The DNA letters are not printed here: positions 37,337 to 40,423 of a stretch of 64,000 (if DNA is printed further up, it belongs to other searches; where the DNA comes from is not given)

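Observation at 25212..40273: Phosphonate-catabolism genes placed back-to-back with a SusC/SusD pair and two secreted phosphoesterases: a candidate organophosphorus utilisation locus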

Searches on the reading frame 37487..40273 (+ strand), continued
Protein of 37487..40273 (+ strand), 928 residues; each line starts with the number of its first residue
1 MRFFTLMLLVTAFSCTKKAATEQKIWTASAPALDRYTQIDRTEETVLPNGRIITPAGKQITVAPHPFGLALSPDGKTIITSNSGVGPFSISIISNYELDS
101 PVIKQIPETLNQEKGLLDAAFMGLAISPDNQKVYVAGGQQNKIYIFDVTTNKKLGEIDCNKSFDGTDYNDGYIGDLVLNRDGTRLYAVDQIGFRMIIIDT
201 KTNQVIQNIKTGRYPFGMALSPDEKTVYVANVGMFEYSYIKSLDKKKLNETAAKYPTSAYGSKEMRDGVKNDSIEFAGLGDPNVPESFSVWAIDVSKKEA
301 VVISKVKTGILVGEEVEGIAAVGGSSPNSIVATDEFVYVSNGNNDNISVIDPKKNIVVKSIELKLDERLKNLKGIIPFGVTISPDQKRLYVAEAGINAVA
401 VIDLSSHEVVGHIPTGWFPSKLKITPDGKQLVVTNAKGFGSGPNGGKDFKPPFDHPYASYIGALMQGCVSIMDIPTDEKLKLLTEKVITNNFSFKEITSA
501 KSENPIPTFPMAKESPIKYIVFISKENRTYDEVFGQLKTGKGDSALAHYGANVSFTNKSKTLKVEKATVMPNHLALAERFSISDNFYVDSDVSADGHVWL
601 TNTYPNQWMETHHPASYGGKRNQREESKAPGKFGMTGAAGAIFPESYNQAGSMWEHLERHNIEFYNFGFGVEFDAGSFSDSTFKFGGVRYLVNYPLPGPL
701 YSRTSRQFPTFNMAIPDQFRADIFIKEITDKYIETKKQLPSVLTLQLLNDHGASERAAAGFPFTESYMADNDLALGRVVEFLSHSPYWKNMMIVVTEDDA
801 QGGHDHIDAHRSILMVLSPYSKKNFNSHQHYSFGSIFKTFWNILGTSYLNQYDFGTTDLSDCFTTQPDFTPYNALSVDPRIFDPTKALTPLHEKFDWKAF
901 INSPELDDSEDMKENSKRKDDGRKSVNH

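Call 47: find_homologous_proteins(query=window:37487-40273:+, max_evalue=1e-10)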
Query window:37487-40273:+ (928 aa): 4877 proteins with E <= 1e-10 among 8000 candidates; the best 120 are listed.
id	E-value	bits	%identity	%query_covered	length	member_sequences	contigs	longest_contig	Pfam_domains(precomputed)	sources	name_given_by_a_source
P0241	0.0e+0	2134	100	100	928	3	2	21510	PF22494.4,PF10282.16,PF25174.2,PF01731.27,PF21783.3,PF04185.20,PF08450.19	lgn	-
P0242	0.0e+0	1854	85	100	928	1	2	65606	PF22494.4,PF10282.16,PF25174.2,PF01731.27,PF21783.3,PF04185.20,PF08450.19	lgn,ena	-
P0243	0.0e+0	1819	83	100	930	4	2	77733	PF22494.4,PF10282.16,PF25174.2,PF01731.27,PF21783.3,PF16819.12,PF04185.20,PF08450.19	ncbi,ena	-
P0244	0.0e+0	1818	83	100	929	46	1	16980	PF22494.4,PF10282.16,PF25174.2,PF01731.27,PF21783.3,PF16819.12,PF04185.20,PF08450.19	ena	-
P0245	0.0e+0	1818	83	100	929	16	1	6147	PF22494.4,PF10282.16,PF25174.2,PF01731.27,PF21783.3,PF04185.20,PF08450.19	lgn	-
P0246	0.0e+0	1817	83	100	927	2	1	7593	PF22494.4,PF10282.16,PF25174.2,PF01731.27,PF21783.3,PF16819.12,PF04185.20,PF08450.19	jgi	jgi:YVTN family beta-propeller protein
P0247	0.0e+0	1816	83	100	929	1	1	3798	PF22494.4,PF10282.16,PF25174.2,PF01731.27,PF21783.3,PF04185.20,PF08450.19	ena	-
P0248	0.0e+0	1815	83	100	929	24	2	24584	PF22494.4,PF10282.16,PF25174.2,PF01731.27,PF21783.3,PF04185.20,PF08450.19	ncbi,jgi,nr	ncbi:MAG: hypothetical protein LW721_10325 [Flammeovirgaceae bacterium]|nr:hypothetical protein [Fla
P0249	0.0e+0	1814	83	100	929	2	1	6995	PF22494.4,PF10282.16,PF25174.2,PF01731.27,PF21783.3,PF04185.20,PF08450.19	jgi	jgi:YVTN family beta-propeller protein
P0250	0.0e+0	1811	82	100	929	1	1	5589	PF22494.4,PF10282.16,PF25174.2,PF01731.27,PF21783.3,PF16819.12,PF04185.20,PF08450.19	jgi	jgi:YVTN family beta-propeller protein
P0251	0.0e+0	1799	87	95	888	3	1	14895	PF22494.4,PF10282.16,PF25174.2,PF01731.27,PF21783.3,PF16819.12,PF04185.20,PF08450.19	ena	-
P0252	0.0e+0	1797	82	100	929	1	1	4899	PF22494.4,PF10282.16,PF25174.2,PF01731.27,PF21783.3,PF16819.12,PF04185.20,PF08450.19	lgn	-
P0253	0.0e+0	1794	82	100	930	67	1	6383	PF22494.4,PF10282.16,PF25174.2,PF01731.27,PF21783.3,PF04185.20,PF08450.19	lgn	-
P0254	0.0e+0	1785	82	99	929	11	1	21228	PF22494.4,PF10282.16,PF25174.2,PF01731.27,PF21783.3,PF16819.12,PF04185.20,PF08450.19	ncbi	-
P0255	0.0e+0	1782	81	100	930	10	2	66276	PF22494.4,PF10282.16,PF25174.2,PF06433.18,PF01731.27,PF21783.3,PF16819.12,PF04185.20,PF08450.19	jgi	jgi:YVTN family beta-propeller protein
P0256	0.0e+0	1781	82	100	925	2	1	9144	PF22494.4,PF10282.16,PF25174.2,PF01731.27,PF21783.3,PF16819.12,PF04185.20,PF08450.19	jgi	jgi:YVTN family beta-propeller protein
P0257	0.0e+0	1777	81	100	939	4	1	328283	PF22494.4,PF10282.16,PF25174.2,PF01731.27,PF21783.3,PF04185.20,PF08450.19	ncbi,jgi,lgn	-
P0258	0.0e+0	1776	81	99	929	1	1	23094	PF22494.4,PF10282.16,PF25174.2,PF01731.27,PF21783.3,PF04185.20,PF08450.19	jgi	jgi:YVTN family beta-propeller protein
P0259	0.0e+0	1776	84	97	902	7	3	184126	PF22494.4,PF10282.16,PF25174.2,PF01731.27,PF21783.3,PF16819.12,PF04185.20,PF08450.19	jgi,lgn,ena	-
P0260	0.0e+0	1774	81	100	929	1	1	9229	PF22494.4,PF10282.16,PF25174.2,PF01731.27,PF21783.3,PF04185.20,PF08450.19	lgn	-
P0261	0.0e+0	1769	81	100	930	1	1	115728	PF22494.4,PF10282.16,PF25174.2,PF01731.27,PF21783.3,PF16819.12,PF04185.20,PF08450.19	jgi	jgi:YVTN family beta-propeller protein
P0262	0.0e+0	1766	82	100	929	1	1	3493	PF22494.4,PF10282.16,PF25174.2,PF01731.27,PF21783.3,PF04185.20,PF08450.19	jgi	jgi:YVTN family beta-propeller protein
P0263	0.0e+0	1764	81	100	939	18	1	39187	PF22494.4,PF10282.16,PF01731.27,PF21783.3,PF04185.20,PF08450.19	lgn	-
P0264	0.0e+0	1748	80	99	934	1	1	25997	PF22494.4,PF10282.16,PF25174.2,PF01731.27,PF21783.3,PF04185.20,PF08450.19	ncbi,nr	ncbi:MAG: bifunctional YncE family protein/alkaline phosphatase family protein [Cyclobacteriaceae ba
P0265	0.0e+0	1744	79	100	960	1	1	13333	PF22494.4,PF10282.16,PF25174.2,PF01731.27,PF21783.3,PF04185.20,PF08450.19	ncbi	-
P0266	0.0e+0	1738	82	97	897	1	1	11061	PF22494.4,PF10282.16,PF25174.2,PF01731.27,PF21783.3,PF16819.12,PF04185.20,PF08450.19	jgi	jgi:YVTN family beta-propeller protein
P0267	0.0e+0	1732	79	100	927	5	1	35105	PF22494.4,PF10282.16,PF01731.27,PF21783.3,PF04185.20,PF08450.19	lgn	-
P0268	0.0e+0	1727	79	99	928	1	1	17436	PF22494.4,PF10282.16,PF25174.2,PF01731.27,PF21783.3,PF04185.20,PF08450.19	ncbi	-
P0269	0.0e+0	1714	78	100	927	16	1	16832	PF22494.4,PF10282.16,PF01731.27,PF21783.3,PF04185.20,PF08450.19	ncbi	-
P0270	0.0e+0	1710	78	100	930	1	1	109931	PF22494.4,PF10282.16,PF25174.2,PF01731.27,PF21783.3,PF04185.20,PF08450.19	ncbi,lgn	-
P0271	0.0e+0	1706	79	99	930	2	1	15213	PF22494.4,PF10282.16,PF25174.2,PF01731.27,PF21783.3,PF04185.20,PF08450.19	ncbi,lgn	-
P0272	0.0e+0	1705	78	100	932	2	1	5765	PF22494.4,PF10282.16,PF25174.2,PF01731.27,PF21783.3,PF04185.20,PF08450.19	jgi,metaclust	metaclust:\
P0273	0.0e+0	1701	77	100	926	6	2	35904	PF22494.4,PF10282.16,PF25174.2,PF21783.3,PF04185.20,PF08450.19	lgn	-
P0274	0.0e+0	1697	79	99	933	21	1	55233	PF10282.16,PF21783.3,PF04185.20,PF08450.19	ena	-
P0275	0.0e+0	1697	78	100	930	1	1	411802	PF22494.4,PF10282.16,PF25174.2,PF01731.27,PF21783.3,PF04185.20,PF08450.19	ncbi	-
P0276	0.0e+0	1694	77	100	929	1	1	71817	PF22494.4,PF10282.16,PF25174.2,PF01731.27,PF21783.3,PF16819.12,PF04185.20,PF08450.19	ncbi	-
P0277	0.0e+0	1692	78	100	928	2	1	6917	PF22494.4,PF10282.16,PF01731.27,PF21783.3,PF04185.20,PF08450.19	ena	-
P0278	0.0e+0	1684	77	100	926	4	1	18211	PF22494.4,PF10282.16,PF25174.2,PF01731.27,PF21783.3,PF04185.20,PF08450.19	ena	-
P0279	0.0e+0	1683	77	100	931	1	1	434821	PF22494.4,PF10282.16,PF01731.27,PF21783.3,PF04185.20,PF08450.19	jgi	-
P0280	0.0e+0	1682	76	100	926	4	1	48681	PF22494.4,PF10282.16,PF25174.2,PF21783.3,PF04185.20,PF08450.19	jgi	jgi:YVTN family beta-propeller protein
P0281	0.0e+0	1675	77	100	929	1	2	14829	PF22494.4,PF10282.16,PF25174.2,PF04185.20,PF08450.19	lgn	-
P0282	0.0e+0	1675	77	100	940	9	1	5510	PF22494.4,PF10282.16,PF25174.2,PF01731.27,PF21783.3,PF04185.20,PF08450.19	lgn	-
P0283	0.0e+0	1674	76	100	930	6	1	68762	PF22494.4,PF10282.16,PF25174.2,PF01731.27,PF21783.3,PF04185.20,PF08450.19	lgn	-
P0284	0.0e+0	1674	77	99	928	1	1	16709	PF22494.4,PF10282.16,PF25174.2,PF01731.27,PF21783.3,PF02239.23,PF04185.20,PF08450.19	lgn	-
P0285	0.0e+0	1672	76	100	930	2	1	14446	PF22494.4,PF10282.16,PF25174.2,PF01731.27,PF21783.3,PF04185.20,PF08450.19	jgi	-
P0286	0.0e+0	1670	77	99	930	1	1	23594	PF22494.4,PF10282.16,PF01731.27,PF04185.20,PF08450.19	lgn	-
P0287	0.0e+0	1669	76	100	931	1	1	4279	PF22494.4,PF10282.16,PF01731.27,PF04185.20,PF08450.19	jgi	-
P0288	0.0e+0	1667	77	99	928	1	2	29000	PF22494.4,PF10282.16,PF01731.27,PF21783.3,PF04185.20,PF08450.19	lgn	-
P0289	0.0e+0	1666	77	99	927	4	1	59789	PF22494.4,PF10282.16,PF01731.27,PF21783.3,PF04185.20,PF08450.19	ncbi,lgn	-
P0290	0.0e+0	1654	77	100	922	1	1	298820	PF22494.4,PF10282.16,PF21783.3,PF04185.20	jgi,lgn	-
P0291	0.0e+0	1653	76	99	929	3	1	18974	PF22494.4,PF10282.16,PF25174.2,PF01731.27,PF04185.20,PF08450.19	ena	-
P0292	0.0e+0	1649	75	100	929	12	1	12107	PF22494.4,PF10282.16,PF01731.27,PF21783.3,PF16819.12,PF04185.20,PF08450.19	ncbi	-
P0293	0.0e+0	1648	75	100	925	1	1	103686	PF22494.4,PF10282.16,PF01731.27,PF21783.3,PF04185.20,PF08450.19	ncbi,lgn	-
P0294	0.0e+0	1646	75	99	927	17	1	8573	PF22494.4,PF10282.16,PF25174.2,PF01731.27,PF21783.3,PF04185.20,PF08450.19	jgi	-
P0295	0.0e+0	1646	76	98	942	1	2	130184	PF22494.4,PF10282.16,PF25174.2,PF01731.27,PF21783.3,PF04185.20,PF08450.19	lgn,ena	-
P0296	0.0e+0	1642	74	98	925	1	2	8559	PF22494.4,PF10282.16,PF01731.27,PF21783.3,PF04185.20,PF08450.19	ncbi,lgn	-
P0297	0.0e+0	1642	75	99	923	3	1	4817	PF22494.4,PF10282.16,PF01731.27,PF21783.3,PF04185.20,PF08450.19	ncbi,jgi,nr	ncbi:MAG TPA: bifunctional YncE family protein/alkaline phosphatase family protein [Cyclobacteriacea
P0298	0.0e+0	1641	75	99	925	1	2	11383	PF22494.4,PF10282.16,PF21783.3,PF04185.20,PF08450.19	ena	-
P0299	0.0e+0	1640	75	100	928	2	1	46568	PF22494.4,PF10282.16,PF01731.27,PF04185.20,PF08450.19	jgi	-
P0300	0.0e+0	1637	74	100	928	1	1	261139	PF22494.4,PF10282.16,PF01731.27,PF04185.20,PF08450.19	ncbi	-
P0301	0.0e+0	1636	74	100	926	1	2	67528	PF22494.4,PF10282.16,PF25174.2,PF01731.27,PF21783.3,PF04185.20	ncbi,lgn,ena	-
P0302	0.0e+0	1636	76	100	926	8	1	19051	PF22494.4,PF10282.16,PF25174.2,PF21783.3,PF04185.20,PF08450.19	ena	-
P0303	0.0e+0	1634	76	99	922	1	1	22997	PF22494.4,PF10282.16,PF25174.2,PF01731.27,PF21783.3,PF04185.20,PF08450.19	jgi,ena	-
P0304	0.0e+0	1631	75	100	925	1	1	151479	PF22494.4,PF10282.16,PF25174.2,PF21783.3,PF16819.12,PF04185.20,PF08450.19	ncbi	-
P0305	0.0e+0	1629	74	99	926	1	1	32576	PF22494.4,PF10282.16,PF25174.2,PF01731.27,PF21783.3,PF04185.20,PF08450.19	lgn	-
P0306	0.0e+0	1627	74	100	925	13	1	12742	PF22494.4,PF10282.16,PF25174.2,PF21783.3,PF04185.20,PF08450.19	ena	-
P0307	0.0e+0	1627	74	100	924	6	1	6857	PF22494.4,PF10282.16,PF25174.2,PF21783.3,PF16819.12,PF04185.20,PF08450.19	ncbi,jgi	-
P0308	0.0e+0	1627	74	100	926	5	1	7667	PF22494.4,PF10282.16,PF21783.3,PF04185.20,PF08450.19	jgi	-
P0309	0.0e+0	1626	74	100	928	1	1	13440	PF22494.4,PF10282.16,PF06433.18,PF01731.27,PF21783.3,PF04185.20,PF08450.19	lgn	-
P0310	0.0e+0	1626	74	100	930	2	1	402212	PF22494.4,PF10282.16,PF25174.2,PF01731.27,PF21783.3,PF16819.12,PF04185.20,PF08450.19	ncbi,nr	ncbi:MAG: beta-propeller fold lactonase family protein [Cyclobacteriaceae bacterium]|nr:beta-propell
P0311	0.0e+0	1626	74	100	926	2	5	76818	PF22494.4,PF10282.16,PF01731.27,PF21783.3,PF04185.20,PF08450.19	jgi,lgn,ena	-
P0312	0.0e+0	1622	74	100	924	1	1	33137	PF22494.4,PF10282.16,PF25174.2,PF01731.27,PF16819.12,PF04185.20,PF08450.19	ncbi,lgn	-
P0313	0.0e+0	1619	74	100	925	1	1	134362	PF22494.4,PF10282.16,PF25174.2,PF01731.27,PF21783.3,PF04185.20,PF08450.19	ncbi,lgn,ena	-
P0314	0.0e+0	1618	74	100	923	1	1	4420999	PF22494.4,PF10282.16,PF25174.2,PF21783.3,PF04185.20,PF08450.19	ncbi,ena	-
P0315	0.0e+0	1614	75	97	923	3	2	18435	PF22494.4,PF10282.16,PF01731.27,PF04185.20,PF08450.19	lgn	-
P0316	0.0e+0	1613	74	100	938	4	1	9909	PF22494.4,PF10282.16,PF25174.2,PF01731.27,PF21783.3,PF04185.20,PF08450.19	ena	-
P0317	0.0e+0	1613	73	100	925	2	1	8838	PF22494.4,PF10282.16,PF25174.2,PF21783.3,PF04185.20,PF08450.19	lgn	-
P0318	0.0e+0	1612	75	100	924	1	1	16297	PF22494.4,PF10282.16,PF25174.2,PF01731.27,PF21783.3,PF04185.20,PF08450.19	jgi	jgi:YVTN family beta-propeller protein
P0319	0.0e+0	1610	75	100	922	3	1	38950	PF22494.4,PF10282.16,PF25174.2,PF21783.3,PF04185.20,PF08450.19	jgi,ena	-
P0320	0.0e+0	1610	74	100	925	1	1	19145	PF22494.4,PF10282.16,PF25174.2,PF01731.27,PF21783.3,PF16819.12,PF04185.20,PF08450.19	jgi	-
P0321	0.0e+0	1609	74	99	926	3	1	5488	PF22494.4,PF10282.16,PF25174.2,PF21783.3,PF16819.12,PF04185.20,PF08450.19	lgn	-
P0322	0.0e+0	1609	74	100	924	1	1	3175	PF22494.4,PF10282.16,PF25174.2,PF21783.3,PF16819.12,PF04185.20,PF08450.19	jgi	jgi:YVTN family beta-propeller protein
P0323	0.0e+0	1609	73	99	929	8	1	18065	PF22494.4,PF10282.16,PF01731.27,PF21783.3,PF04185.20,PF08450.19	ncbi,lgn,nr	ncbi:MAG: hypothetical protein OEV74_18760 [Cyclobacteriaceae bacterium]|nr:hypothetical protein [Cy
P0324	0.0e+0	1609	74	100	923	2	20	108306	PF22494.4,PF10282.16,PF25174.2,PF01731.27,PF21783.3,PF04185.20,PF08450.19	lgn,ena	-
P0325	0.0e+0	1608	73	100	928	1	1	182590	PF22494.4,PF10282.16,PF01731.27,PF21783.3,PF04185.20,PF08450.19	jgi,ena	-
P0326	0.0e+0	1608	74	100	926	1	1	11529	PF22494.4,PF10282.16,PF25174.2,PF21783.3,PF04185.20,PF08450.19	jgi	jgi:YVTN family beta-propeller protein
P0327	0.0e+0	1608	73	100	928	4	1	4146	PF22494.4,PF10282.16,PF01731.27,PF21783.3,PF04185.20,PF08450.19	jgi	jgi:YVTN family beta-propeller protein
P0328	0.0e+0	1607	73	100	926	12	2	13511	PF22494.4,PF10282.16,PF21783.3,PF16819.12,PF04185.20,PF08450.19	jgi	-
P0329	0.0e+0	1606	75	99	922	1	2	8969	PF22494.4,PF10282.16,PF04185.20,PF08450.19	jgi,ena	-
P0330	0.0e+0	1605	73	99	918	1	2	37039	PF22494.4,PF10282.16,PF25174.2,PF01731.27,PF04185.20,PF08450.19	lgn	-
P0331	0.0e+0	1603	73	100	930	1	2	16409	PF22494.4,PF10282.16,PF25174.2,PF01731.27,PF21783.3,PF16819.12,PF04185.20,PF08450.19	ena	-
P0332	0.0e+0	1600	73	100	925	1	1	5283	PF22494.4,PF10282.16,PF25174.2,PF01731.27,PF21783.3,PF16819.12,PF04185.20,PF08450.19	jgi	jgi:YVTN family beta-propeller protein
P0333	0.0e+0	1599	74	99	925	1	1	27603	PF22494.4,PF10282.16,PF25174.2,PF06433.18,PF21783.3,PF04185.20,PF08450.19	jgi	jgi:YVTN family beta-propeller protein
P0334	0.0e+0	1598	73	100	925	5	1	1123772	PF22494.4,PF10282.16,PF21783.3,PF16819.12,PF04185.20,PF08450.19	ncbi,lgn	-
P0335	0.0e+0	1598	73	100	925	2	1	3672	PF22494.4,PF10282.16,PF25174.2,PF01731.27,PF21783.3,PF16819.12,PF04185.20,PF08450.19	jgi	jgi:YVTN family beta-propeller protein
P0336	0.0e+0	1597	72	100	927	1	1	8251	PF22494.4,PF10282.16,PF01731.27,PF04185.20,PF08450.19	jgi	jgi:YVTN family beta-propeller protein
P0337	0.0e+0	1596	73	100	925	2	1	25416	PF22494.4,PF10282.16,PF01731.27,PF21783.3,PF16819.12,PF04185.20,PF08450.19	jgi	-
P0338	0.0e+0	1596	73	100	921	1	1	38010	PF22494.4,PF10282.16,PF04185.20,PF08450.19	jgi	jgi:YVTN family beta-propeller protein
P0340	0.0e+0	1594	73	100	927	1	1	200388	PF22494.4,PF10282.16,PF25174.2,PF21783.3,PF16819.12,PF04185.20,PF08450.19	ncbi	-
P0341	0.0e+0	1592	73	100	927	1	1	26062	PF22494.4,PF10282.16,PF25174.2,PF01731.27,PF21783.3,PF04185.20,PF08450.19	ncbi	-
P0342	0.0e+0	1591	74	98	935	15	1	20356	PF22494.4,PF10282.16,PF01731.27,PF21783.3,PF04185.20,PF08450.19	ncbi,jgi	ncbi:MAG: hypothetical protein RI909_1497 [Bacteroidota bacterium]|jgi:YVTN family beta-propeller pr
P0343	0.0e+0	1590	72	100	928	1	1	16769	PF22494.4,PF10282.16,PF25174.2,PF21783.3,PF16819.12,PF04185.20,PF08450.19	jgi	jgi:YVTN family beta-propeller protein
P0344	0.0e+0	1590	72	100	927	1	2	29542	PF22494.4,PF10282.16,PF25174.2,PF21783.3,PF16819.12,PF04185.20,PF08450.19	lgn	-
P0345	0.0e+0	1590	74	99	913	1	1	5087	PF22494.4,PF10282.16,PF01731.27,PF21783.3,PF04185.20,PF08450.19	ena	-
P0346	0.0e+0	1588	73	99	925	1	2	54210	PF22494.4,PF10282.16,PF25174.2,PF01731.27,PF21783.3,PF04185.20,PF08450.19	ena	-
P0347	0.0e+0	1588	72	100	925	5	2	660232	PF22494.4,PF10282.16,PF21783.3,PF16819.12,PF04185.20,PF08450.19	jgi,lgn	jgi:YVTN family beta-propeller protein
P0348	0.0e+0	1587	73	99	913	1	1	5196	PF22494.4,PF10282.16,PF01731.27,PF21783.3,PF04185.20,PF08450.19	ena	-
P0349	0.0e+0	1586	73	100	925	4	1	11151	PF22494.4,PF10282.16,PF25174.2,PF21783.3,PF04185.20,PF08450.19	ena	-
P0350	0.0e+0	1584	72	100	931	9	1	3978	PF22494.4,PF10282.16,PF25174.2,PF01731.27,PF21783.3,PF04185.20,PF08450.19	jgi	jgi:YVTN family beta-propeller protein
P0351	0.0e+0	1582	71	100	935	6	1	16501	PF22494.4,PF10282.16,PF25174.2,PF01731.27,PF21783.3,PF16819.12,PF04185.20,PF08450.19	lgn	-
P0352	0.0e+0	1580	73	100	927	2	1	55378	PF22494.4,PF10282.16,PF25174.2,PF21783.3,PF04185.20,PF08450.19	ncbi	-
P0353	0.0e+0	1580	72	100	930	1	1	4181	PF22494.4,PF10282.16,PF21783.3,PF04185.20,PF08450.19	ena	-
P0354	0.0e+0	1575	71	100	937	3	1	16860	PF22494.4,PF10282.16,PF06433.18,PF01731.27,PF21783.3,PF16819.12,PF04185.20,PF08450.19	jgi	-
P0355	0.0e+0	1575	74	98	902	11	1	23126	PF22494.4,PF10282.16,PF25174.2,PF21783.3,PF16819.12,PF04185.20,PF08450.19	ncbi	-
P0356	0.0e+0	1573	72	100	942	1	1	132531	PF22494.4,PF10282.16,PF25174.2,PF21783.3,PF04185.20,PF08450.19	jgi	jgi:YVTN family beta-propeller protein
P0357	0.0e+0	1572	71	100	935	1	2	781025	PF22494.4,PF10282.16,PF25174.2,PF21783.3,PF04185.20,PF08450.19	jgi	jgi:YVTN family beta-propeller protein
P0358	0.0e+0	1571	71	100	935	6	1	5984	PF22494.4,PF10282.16,PF21783.3,PF16819.12,PF04185.20,PF08450.19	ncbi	-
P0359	0.0e+0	1567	72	99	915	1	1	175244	PF22494.4,PF10282.16,PF25174.2,PF21783.3,PF16819.12,PF04185.20,PF08450.19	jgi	jgi:YVTN family beta-propeller protein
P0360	0.0e+0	1566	72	99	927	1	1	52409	PF22494.4,PF10282.16,PF25174.2,PF01731.27,PF21783.3,PF04185.20,PF08450.19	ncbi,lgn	-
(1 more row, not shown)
